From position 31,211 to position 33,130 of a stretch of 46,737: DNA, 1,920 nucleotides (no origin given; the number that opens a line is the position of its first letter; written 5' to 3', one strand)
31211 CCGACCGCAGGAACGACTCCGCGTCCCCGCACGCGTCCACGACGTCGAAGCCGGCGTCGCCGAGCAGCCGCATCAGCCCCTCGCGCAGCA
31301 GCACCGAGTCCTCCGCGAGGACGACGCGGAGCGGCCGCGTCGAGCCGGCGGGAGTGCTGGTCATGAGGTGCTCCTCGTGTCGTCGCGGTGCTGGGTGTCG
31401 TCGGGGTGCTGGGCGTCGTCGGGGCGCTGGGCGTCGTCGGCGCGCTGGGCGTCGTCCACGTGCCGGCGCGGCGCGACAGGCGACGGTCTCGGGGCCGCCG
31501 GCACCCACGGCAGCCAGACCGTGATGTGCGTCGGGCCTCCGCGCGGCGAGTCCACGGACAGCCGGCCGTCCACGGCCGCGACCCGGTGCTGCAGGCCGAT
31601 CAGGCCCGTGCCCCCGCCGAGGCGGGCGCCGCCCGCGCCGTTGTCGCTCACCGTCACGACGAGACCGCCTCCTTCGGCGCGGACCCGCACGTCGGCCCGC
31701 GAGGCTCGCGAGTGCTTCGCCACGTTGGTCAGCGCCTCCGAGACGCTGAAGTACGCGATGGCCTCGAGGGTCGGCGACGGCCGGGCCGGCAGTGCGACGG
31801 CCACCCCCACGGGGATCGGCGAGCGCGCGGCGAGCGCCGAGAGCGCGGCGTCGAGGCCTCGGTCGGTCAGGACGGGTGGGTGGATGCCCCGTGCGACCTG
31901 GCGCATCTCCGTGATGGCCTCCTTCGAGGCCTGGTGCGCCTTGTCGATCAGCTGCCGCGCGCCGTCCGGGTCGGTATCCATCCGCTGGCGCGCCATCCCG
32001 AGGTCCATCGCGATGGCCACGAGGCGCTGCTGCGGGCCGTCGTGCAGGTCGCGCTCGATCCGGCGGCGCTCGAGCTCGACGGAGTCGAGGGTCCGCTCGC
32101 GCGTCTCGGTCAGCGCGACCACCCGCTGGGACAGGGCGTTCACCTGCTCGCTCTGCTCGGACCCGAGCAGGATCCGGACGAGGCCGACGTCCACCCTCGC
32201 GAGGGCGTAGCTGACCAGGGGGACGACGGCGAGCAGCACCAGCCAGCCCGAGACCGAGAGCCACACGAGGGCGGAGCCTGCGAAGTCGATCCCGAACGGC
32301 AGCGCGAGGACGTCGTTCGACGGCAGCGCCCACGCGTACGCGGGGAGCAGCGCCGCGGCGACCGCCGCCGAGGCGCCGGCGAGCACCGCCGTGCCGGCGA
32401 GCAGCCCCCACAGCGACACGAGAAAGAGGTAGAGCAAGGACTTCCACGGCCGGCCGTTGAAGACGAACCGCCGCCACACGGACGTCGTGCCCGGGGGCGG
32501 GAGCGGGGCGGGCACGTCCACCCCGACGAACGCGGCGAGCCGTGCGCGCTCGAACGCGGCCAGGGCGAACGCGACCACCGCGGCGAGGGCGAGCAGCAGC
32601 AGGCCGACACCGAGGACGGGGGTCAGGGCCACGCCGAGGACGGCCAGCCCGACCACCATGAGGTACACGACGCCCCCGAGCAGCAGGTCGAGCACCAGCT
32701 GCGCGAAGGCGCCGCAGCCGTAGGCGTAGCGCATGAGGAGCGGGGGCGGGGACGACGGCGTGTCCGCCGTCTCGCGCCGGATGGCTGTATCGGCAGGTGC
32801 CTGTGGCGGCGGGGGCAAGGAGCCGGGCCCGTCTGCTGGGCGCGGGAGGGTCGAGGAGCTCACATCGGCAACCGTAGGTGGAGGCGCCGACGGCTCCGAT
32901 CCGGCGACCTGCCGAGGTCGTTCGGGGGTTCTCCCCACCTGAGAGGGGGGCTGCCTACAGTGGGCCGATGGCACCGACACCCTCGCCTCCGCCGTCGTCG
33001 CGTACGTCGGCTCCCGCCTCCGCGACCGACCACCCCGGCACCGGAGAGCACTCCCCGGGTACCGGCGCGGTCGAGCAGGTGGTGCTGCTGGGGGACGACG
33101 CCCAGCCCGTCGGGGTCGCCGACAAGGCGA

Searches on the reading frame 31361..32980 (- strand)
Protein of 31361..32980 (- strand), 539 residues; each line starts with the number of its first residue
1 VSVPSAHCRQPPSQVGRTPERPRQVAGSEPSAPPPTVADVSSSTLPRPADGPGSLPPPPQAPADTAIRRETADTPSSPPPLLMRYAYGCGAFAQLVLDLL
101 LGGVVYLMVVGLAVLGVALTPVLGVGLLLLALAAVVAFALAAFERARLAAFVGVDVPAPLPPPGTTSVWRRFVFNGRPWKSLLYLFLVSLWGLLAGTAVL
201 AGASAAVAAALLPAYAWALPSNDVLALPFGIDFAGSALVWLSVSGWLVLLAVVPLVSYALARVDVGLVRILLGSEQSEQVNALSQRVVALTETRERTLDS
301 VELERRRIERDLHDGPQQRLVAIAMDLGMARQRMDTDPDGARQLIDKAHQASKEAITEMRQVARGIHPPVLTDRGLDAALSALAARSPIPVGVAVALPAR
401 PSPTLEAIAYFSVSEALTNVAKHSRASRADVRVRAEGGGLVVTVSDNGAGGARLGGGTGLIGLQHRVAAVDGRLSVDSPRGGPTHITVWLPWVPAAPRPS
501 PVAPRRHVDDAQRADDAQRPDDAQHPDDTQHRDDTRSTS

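Call 46: search_protein_families(library=pfam, proteins=[window:31361-32980:-], max_evalue=0.001)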
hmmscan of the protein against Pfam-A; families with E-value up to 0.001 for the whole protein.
window:31361-32980:- (539 aa): 4 families
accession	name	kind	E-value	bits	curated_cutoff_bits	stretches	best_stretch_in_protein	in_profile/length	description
PF07730.19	HisKA_3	-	1.3e-18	67.7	24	1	304-371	1-68/68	Histidine kinase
PF13796.11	Sensor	-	2.8e-14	53.9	28.2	1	96-272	3-162/162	Putative sensor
PF02518.31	HATPase_c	-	3.1e-08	34.5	26.4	1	413-491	10-108/111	Histidine kinase-, DNA gyrase B-, and HSP90-like ATPase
PF13581.12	HATPase_c_2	-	0.0004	20.8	27.4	0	412-450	35-77/127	Histidine kinase-like ATPase domain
